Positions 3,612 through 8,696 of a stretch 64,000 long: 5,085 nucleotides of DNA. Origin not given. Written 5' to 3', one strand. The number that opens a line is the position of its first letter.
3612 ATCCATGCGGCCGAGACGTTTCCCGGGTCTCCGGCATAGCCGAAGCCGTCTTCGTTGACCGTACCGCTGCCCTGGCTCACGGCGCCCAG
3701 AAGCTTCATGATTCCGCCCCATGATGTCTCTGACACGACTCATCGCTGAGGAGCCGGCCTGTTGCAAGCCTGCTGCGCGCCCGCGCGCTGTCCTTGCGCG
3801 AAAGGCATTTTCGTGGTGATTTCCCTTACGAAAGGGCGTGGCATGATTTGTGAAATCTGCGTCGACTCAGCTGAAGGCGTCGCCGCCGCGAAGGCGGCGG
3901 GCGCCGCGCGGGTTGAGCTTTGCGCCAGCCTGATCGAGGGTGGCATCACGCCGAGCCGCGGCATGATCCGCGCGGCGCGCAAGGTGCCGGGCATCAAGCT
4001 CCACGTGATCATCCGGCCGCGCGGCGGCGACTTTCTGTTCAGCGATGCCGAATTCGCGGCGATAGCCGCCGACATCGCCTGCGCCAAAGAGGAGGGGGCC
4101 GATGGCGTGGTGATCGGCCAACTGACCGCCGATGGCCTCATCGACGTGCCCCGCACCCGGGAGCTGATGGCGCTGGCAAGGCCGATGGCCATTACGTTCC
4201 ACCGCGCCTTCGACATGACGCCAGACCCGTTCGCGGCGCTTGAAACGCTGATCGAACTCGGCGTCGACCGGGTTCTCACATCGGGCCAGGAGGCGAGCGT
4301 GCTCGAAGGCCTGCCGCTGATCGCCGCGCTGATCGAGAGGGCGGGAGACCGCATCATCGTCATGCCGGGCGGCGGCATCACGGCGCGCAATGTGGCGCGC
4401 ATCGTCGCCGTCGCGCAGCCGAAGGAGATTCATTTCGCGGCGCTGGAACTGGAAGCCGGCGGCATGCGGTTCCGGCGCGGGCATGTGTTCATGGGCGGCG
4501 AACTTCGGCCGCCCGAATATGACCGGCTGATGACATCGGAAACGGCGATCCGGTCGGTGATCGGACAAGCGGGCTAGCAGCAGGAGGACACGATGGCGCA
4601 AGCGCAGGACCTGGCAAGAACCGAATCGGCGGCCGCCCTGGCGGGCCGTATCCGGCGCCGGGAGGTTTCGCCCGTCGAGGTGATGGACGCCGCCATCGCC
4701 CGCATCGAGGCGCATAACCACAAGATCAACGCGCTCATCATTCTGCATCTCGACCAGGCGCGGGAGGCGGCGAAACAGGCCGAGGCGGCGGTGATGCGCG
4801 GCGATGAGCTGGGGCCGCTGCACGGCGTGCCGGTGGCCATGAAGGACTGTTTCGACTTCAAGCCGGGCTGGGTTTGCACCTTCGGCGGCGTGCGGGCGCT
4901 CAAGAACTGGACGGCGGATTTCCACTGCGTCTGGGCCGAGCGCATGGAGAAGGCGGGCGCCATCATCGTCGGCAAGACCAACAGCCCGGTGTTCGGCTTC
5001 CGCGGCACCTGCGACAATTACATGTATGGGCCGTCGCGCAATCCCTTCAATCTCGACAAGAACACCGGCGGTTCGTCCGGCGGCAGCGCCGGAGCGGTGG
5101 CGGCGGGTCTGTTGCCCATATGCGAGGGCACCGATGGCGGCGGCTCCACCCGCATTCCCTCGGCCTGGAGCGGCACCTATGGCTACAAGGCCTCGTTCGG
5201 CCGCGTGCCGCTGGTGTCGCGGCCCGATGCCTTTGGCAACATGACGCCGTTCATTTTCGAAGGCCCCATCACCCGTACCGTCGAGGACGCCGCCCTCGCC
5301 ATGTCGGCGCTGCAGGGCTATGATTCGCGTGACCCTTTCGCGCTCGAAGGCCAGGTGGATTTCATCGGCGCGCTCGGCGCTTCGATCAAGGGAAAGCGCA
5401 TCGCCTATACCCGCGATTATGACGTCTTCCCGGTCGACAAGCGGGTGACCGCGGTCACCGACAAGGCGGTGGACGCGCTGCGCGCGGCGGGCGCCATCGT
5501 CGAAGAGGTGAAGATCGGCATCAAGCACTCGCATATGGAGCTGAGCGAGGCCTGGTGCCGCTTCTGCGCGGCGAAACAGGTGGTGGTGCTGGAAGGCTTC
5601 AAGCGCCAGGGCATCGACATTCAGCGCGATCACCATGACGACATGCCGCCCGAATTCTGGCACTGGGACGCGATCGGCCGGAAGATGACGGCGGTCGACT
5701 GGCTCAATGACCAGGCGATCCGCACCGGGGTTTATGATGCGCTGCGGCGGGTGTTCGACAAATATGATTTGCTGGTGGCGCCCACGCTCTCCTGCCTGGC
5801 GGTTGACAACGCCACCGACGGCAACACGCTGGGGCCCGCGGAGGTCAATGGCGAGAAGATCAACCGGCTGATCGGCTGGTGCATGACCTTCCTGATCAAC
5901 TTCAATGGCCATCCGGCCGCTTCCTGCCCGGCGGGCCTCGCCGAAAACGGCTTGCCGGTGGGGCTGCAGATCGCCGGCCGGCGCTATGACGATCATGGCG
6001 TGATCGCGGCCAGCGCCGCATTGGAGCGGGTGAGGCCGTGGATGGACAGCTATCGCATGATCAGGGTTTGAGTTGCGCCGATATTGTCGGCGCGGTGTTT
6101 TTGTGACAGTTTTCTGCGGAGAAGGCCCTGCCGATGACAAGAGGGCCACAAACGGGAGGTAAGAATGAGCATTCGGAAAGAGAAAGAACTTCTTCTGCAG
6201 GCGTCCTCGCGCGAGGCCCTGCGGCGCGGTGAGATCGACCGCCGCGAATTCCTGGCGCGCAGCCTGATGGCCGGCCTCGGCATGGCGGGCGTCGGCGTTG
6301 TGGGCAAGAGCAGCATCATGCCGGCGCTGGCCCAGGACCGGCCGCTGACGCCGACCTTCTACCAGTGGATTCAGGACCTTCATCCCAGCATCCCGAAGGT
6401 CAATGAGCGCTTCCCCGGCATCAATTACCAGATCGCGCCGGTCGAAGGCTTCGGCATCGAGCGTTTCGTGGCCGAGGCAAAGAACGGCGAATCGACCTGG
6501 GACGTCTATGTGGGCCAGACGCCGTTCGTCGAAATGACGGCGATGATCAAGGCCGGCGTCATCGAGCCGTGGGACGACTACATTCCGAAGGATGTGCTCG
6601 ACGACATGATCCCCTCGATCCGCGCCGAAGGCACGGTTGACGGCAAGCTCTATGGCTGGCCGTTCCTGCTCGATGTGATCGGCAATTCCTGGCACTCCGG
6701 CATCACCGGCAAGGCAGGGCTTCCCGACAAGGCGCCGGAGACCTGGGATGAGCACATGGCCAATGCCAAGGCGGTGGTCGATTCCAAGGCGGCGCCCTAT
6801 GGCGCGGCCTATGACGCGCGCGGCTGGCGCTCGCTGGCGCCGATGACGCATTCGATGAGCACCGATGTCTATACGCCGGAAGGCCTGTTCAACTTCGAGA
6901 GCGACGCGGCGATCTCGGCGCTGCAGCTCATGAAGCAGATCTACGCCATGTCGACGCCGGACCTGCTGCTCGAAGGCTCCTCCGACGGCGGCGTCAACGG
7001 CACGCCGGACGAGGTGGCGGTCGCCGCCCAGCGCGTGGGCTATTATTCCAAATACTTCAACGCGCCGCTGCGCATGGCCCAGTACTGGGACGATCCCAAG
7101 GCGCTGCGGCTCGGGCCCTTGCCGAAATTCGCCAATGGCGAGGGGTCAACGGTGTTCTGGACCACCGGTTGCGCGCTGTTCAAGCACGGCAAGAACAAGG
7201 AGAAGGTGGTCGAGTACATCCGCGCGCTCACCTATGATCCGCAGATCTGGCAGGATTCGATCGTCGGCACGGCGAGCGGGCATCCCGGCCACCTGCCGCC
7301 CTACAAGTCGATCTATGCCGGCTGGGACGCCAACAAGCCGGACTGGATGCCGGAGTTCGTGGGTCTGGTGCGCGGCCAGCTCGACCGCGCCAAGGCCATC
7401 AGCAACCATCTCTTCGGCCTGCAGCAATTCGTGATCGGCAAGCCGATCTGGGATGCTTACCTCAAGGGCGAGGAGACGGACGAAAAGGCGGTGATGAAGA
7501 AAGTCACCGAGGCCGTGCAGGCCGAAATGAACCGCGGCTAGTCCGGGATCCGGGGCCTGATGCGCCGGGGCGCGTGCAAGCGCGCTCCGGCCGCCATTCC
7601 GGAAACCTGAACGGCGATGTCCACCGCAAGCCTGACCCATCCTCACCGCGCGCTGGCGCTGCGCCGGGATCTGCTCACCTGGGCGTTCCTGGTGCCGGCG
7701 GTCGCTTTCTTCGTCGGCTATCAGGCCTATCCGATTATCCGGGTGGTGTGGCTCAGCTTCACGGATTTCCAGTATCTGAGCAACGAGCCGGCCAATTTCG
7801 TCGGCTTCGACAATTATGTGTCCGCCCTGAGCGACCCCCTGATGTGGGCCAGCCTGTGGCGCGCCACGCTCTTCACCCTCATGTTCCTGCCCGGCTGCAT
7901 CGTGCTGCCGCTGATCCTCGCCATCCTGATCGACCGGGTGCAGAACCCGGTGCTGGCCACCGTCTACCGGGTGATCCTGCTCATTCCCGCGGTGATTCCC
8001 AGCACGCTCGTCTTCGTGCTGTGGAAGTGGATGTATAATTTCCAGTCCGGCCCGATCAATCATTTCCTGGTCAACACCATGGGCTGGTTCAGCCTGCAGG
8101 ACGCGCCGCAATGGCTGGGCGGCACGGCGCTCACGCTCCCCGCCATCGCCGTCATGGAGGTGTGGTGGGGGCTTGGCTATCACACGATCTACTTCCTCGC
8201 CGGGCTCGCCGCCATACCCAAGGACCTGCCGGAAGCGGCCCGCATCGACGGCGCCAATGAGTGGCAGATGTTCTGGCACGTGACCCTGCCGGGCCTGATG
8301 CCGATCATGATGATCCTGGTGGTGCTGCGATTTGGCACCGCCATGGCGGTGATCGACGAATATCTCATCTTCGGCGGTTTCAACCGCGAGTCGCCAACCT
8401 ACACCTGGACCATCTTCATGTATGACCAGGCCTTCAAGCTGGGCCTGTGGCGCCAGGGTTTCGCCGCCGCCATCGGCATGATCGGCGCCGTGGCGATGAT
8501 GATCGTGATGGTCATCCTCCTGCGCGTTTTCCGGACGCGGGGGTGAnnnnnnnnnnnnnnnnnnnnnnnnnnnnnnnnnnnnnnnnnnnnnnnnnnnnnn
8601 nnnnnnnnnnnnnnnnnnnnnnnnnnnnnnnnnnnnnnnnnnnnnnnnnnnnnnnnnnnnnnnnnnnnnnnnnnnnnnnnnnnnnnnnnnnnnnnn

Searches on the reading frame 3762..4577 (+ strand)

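Call 69: search_protein_families(library=ncbifam, proteins=[window:3762-4577:+], max_evalue=1e-20)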
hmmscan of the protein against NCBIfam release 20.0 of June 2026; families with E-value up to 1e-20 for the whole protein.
window:3762-4577:+ (271 aa): 1 family
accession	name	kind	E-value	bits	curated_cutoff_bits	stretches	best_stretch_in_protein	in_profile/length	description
NF008603.0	PRK11572.1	equivalog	2.8e-68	229.8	311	1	30-263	4-235/248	copper homeostasis protein CutC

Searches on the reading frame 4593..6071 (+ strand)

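Call 69: search_protein_families(library=ncbifam, proteins=[window:4593-6071:+], max_evalue=1e-20)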
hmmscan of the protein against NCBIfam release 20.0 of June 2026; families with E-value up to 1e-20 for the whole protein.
window:4593-6071:+ (492 aa): 25 families
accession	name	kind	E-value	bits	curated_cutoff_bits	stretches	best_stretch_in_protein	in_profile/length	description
NF004815.0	PRK06169.1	equivalog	2.2e-103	346.3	506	1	10-486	9-464/471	amidase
NF005686.0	PRK07486.1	subfamily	9.6e-94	314.8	465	1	10-485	13-477/486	amidase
NF005687.0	PRK07487.1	subfamily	9.4e-86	288.4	428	1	12-480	9-455/468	amidase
NF005450.0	PRK07042.1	equivalog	1e-83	281.4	458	1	12-487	8-458/464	amidase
NF004816.0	PRK06170.1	equivalog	3.2e-79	266.9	503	1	7-480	8-481/493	amidase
NF009119.0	PRK12470.1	equivalog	3.1e-69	234.2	498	1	4-486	3-457/462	amidase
TIGR00132.1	gatA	equivalog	4.5e-68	230.1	481.1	1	20-309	5-287/466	Asp-tRNA(Asn)/Glu-tRNA(Gln) amidotransferase subunit GatA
NF005899.0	PRK07869.1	equivalog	1.6e-64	218.5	418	1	5-484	9-465/471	amidase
NF006631.0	PRK09201.1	equivalog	7.2e-63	212.9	461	1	10-479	6-453/466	AtzE family amidohydrolase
NF004717.0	PRK06061.1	equivalog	7.3e-61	206.3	498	1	6-485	12-471/483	amidase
TIGR02715.1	amido_AtzE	subfamily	9e-61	206.2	425.75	1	14-479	3-446/452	AtzE family amidohydrolase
NF005688.0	PRK07488.1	equivalog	2.9e-58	198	532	1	5-308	5-289/474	indoleacetamide hydrolase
NF005565.0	PRK07235.1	subfamily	2.2e-55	188.2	545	1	66-316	78-326/506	amidase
NF004766.0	PRK06102.1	equivalog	1.4e-52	179.3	559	1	9-480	6-450/455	amidase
NF005460.0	PRK07056.1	subfamily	2.6e-51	175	447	1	10-480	7-452/457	amidase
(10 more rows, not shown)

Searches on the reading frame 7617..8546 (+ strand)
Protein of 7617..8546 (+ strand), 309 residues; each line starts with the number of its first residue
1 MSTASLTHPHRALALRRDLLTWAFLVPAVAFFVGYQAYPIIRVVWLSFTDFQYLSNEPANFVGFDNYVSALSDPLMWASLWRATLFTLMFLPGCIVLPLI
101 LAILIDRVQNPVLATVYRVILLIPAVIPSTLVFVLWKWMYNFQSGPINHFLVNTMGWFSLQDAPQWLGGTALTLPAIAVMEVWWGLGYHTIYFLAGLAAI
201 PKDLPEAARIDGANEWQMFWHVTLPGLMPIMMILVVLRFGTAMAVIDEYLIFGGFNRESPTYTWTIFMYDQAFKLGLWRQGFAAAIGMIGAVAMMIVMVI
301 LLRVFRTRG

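Call 69: search_protein_families(library=ncbifam, proteins=[window:7617-8546:+], max_evalue=1e-20)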
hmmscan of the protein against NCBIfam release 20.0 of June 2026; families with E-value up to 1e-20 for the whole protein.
window:7617-8546:+ (309 aa): 2 families
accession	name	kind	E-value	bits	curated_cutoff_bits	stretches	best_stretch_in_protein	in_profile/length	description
NF040931.1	ABC_arch_GlcT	equivalog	6.1e-27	95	360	1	26-298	3-265/278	glucose ABC transporter permease GlcT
NF007852.0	PRK10561.1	equivalog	7.2e-23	81.9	335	1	15-303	8-281/295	sn-glycerol-3-phosphate ABC transporter permease UgpA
